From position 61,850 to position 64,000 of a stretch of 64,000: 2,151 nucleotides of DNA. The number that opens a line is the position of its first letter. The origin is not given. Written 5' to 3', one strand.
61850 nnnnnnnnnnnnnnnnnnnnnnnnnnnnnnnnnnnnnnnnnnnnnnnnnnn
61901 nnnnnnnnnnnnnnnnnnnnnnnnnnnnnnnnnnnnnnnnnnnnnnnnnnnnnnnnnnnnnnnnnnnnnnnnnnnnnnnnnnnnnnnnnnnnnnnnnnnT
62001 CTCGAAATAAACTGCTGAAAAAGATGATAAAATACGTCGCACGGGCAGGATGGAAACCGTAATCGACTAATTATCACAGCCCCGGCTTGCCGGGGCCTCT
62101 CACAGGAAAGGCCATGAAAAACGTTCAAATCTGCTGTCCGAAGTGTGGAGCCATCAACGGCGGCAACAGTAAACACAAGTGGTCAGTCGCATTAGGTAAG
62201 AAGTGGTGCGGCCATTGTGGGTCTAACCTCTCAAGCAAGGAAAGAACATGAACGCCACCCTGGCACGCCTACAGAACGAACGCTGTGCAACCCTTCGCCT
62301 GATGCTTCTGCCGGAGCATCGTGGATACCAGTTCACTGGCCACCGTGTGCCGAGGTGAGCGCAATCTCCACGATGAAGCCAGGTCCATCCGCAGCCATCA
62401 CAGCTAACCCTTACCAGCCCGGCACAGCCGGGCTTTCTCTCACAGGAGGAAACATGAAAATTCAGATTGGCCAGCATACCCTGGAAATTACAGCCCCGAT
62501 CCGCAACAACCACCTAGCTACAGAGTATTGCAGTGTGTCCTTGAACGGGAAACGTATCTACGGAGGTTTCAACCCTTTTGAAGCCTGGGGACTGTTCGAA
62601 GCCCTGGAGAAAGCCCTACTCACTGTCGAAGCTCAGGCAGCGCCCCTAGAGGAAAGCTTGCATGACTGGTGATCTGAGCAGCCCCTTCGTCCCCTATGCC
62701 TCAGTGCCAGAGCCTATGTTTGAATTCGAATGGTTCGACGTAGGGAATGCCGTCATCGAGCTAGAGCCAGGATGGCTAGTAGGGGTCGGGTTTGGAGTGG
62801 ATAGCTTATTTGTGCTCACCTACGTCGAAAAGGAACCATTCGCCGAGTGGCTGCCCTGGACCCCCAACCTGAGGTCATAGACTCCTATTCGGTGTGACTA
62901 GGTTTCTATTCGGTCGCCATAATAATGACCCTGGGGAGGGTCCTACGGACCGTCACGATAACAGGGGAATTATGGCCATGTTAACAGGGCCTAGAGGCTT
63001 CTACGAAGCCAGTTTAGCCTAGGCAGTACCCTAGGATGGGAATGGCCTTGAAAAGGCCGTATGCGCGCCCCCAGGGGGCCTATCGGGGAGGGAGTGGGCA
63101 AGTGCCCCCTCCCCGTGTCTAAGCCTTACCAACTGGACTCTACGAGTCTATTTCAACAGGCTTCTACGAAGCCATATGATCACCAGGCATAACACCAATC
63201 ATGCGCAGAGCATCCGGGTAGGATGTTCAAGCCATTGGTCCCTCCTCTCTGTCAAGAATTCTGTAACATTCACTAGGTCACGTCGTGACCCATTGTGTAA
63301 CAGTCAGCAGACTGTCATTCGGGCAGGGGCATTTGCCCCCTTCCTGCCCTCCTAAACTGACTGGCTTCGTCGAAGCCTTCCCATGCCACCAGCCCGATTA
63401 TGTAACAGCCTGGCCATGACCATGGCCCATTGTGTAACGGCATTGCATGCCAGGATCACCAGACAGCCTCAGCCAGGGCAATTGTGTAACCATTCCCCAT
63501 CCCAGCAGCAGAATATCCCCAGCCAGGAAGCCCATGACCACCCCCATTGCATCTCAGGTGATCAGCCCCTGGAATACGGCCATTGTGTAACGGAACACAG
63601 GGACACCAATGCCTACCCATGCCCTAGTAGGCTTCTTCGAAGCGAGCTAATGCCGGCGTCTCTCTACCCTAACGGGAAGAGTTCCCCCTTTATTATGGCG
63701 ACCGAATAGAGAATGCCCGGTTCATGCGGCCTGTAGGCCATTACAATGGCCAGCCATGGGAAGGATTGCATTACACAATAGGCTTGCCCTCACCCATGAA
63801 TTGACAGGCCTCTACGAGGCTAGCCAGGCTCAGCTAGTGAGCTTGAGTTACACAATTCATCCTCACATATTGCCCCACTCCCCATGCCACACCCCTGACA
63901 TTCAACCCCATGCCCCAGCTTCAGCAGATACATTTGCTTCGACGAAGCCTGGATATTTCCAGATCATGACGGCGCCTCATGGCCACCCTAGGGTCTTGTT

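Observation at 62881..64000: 1.1-kb noncoding region saturated with repeats (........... x6) and long palindromes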

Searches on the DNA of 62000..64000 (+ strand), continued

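Call 35: get_annotated_region(hit=H29, flank=1500)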
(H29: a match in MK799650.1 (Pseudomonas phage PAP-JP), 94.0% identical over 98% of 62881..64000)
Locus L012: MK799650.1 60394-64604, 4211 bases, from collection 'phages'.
description: Pseudomonas phage PAP-JP, complete genome.
organism: Pseudomonas phage PAP-JP (NCBI taxid 2583508)
taxonomy: Viruses; Duplodnaviria; Heunggongvirae; Uroviricota; Caudoviricetes; Nankokuvirus; Nankokuvirus KPP10
host: Pseudomonas aeruginosa; source: -; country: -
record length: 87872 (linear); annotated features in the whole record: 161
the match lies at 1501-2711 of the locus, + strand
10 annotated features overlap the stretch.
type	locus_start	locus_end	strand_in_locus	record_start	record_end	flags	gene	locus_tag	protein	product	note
CDS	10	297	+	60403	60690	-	-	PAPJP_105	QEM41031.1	hypothetical protein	ORF105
CDS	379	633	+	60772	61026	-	-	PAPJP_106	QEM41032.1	hypothetical protein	ORF106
CDS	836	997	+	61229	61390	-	-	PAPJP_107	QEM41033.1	hypothetical protein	ORF107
CDS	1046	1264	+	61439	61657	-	-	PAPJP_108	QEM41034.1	hypothetical protein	ORF108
CDS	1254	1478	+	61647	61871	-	-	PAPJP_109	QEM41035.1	hypothetical protein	ORF109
CDS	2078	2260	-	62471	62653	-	-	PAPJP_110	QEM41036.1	hypothetical protein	ORF110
CDS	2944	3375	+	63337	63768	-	-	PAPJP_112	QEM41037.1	hypothetical protein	ORF112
CDS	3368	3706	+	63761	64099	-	-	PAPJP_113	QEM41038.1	hypothetical protein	ORF113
CDS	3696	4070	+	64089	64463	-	-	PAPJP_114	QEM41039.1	hypothetical protein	ORF114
CDS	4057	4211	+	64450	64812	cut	-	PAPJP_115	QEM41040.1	hypothetical protein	ORF115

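Call 36: get_annotated_region(hit=H31, flank=1500)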
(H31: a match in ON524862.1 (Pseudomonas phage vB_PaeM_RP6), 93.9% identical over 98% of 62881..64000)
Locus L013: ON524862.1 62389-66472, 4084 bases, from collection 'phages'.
description: Pseudomonas phage vB_PaeM_RP6, complete genome.
organism: Pseudomonas phage vB_PaeM_RP6 (NCBI taxid 2951338)
taxonomy: Viruses; Duplodnaviria; Heunggongvirae; Uroviricota; Caudoviricetes; Nankokuvirus
host: Pseudomonas aeruginosa; source: environmental sample; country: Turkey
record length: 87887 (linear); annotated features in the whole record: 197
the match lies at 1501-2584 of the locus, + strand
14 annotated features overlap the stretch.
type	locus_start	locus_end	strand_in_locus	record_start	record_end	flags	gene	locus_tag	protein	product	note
CDS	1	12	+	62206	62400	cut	-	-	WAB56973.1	hypothetical protein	-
CDS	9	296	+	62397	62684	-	-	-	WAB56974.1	hypothetical protein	-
CDS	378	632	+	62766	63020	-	-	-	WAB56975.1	hypothetical protein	-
CDS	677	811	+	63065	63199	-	-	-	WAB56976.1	hypothetical protein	-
CDS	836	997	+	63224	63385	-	-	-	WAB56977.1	hypothetical protein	-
CDS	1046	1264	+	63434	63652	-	-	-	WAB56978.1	hypothetical protein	-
CDS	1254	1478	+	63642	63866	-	-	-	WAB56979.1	hypothetical protein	-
CDS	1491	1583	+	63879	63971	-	-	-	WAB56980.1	hypothetical protein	-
CDS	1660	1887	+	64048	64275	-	-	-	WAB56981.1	hypothetical protein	-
CDS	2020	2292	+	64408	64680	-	-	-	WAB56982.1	hypothetical protein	-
CDS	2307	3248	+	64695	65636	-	-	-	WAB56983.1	hypothetical protein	-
CDS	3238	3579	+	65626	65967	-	-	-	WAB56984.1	hypothetical protein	-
CDS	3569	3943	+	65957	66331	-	-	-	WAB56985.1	hypothetical protein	-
CDS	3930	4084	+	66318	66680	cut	-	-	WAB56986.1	hypothetical protein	-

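Call 37: get_annotated_region(hit=H26, flank=1500)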
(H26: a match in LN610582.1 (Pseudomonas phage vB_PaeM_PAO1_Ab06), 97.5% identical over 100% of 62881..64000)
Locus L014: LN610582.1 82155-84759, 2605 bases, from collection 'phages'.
description: Pseudomonas phage vB_PaeM_PAO1_Ab06, complete genome.
organism: Pseudomonas phage vB_PaeM_PAO1_Ab06 (NCBI taxid 1548910)
taxonomy: Viruses; Duplodnaviria; Heunggongvirae; Uroviricota; Caudoviricetes; Nankokuvirus; Nankokuvirus Ab03
host: Pseudomonas aeruginosa; source: -; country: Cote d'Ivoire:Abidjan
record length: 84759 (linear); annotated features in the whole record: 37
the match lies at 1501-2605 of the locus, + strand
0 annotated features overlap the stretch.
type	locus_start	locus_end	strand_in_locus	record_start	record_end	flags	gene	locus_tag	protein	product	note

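Call 53: search_rna_families(source=window, start=62000, end=64000, threshold=evalue, max_evalue=1)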
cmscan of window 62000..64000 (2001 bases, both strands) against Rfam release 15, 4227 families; matches with E-value up to 1: 1.
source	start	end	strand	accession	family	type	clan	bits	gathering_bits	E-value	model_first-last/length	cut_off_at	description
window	62079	62111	+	RF02996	int-alpA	Gene; sRNA;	-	18.5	35.8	0.94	1-71/71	no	int-alpA RNA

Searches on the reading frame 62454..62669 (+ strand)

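Call 68: search_protein_families(library=phrogs, proteins=[window:62454-62669:+], max_evalue=0.01)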
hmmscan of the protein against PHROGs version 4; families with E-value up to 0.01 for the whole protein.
window:62454-62669:+ (72 aa): 1 family
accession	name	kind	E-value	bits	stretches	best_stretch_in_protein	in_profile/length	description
phrog_11866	-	unknown function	2.2e-47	160.3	1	1-72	1-72/72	-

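Call 69: search_protein_families(library=pfam, proteins=[window:62454-62669:+], max_evalue=0.01)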
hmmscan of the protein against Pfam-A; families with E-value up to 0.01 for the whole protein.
window:62454-62669:+ (72 aa): 0 families

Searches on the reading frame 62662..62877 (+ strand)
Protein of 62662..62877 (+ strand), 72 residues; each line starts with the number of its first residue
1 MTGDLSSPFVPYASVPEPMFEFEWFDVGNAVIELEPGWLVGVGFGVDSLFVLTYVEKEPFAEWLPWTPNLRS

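Call 68: search_protein_families(library=phrogs, proteins=[window:62662-62877:+], max_evalue=0.01)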
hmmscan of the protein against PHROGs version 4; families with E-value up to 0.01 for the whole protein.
window:62662-62877:+ (72 aa): 1 family
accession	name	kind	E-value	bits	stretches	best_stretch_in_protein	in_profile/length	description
phrog_4686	-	unknown function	3.6e-28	98.2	1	15-72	2-61/64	-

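Call 69: search_protein_families(library=pfam, proteins=[window:62662-62877:+], max_evalue=0.01)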
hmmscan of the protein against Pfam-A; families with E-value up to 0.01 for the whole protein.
window:62662-62877:+ (72 aa): 0 families

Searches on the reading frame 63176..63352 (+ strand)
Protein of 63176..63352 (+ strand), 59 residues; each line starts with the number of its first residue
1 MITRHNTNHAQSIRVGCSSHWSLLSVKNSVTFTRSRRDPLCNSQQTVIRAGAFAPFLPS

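Call 68: search_protein_families(library=phrogs, proteins=[window:63176-63352:+], max_evalue=0.01)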
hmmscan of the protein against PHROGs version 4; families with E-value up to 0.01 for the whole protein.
window:63176-63352:+ (59 aa): 0 families

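Call 69: search_protein_families(library=pfam, proteins=[window:63176-63352:+], max_evalue=0.01)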
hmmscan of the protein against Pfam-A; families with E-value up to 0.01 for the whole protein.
window:63176-63352:+ (59 aa): 0 families

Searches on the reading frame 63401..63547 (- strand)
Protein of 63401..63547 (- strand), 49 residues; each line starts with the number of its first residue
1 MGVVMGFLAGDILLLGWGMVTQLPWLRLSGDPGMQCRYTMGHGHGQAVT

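Call 68: search_protein_families(library=phrogs, proteins=[window:63401-63547:-], max_evalue=0.01)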
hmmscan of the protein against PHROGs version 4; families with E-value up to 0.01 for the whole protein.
window:63401-63547:- (49 aa): 1 family
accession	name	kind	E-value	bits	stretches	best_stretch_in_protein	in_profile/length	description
phrog_11252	-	unknown function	2e-37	128.1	1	1-49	1-49/49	-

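Call 69: search_protein_families(library=pfam, proteins=[window:63401-63547:-], max_evalue=0.01)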
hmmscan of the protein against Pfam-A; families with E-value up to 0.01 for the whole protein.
window:63401-63547:- (49 aa): 0 families
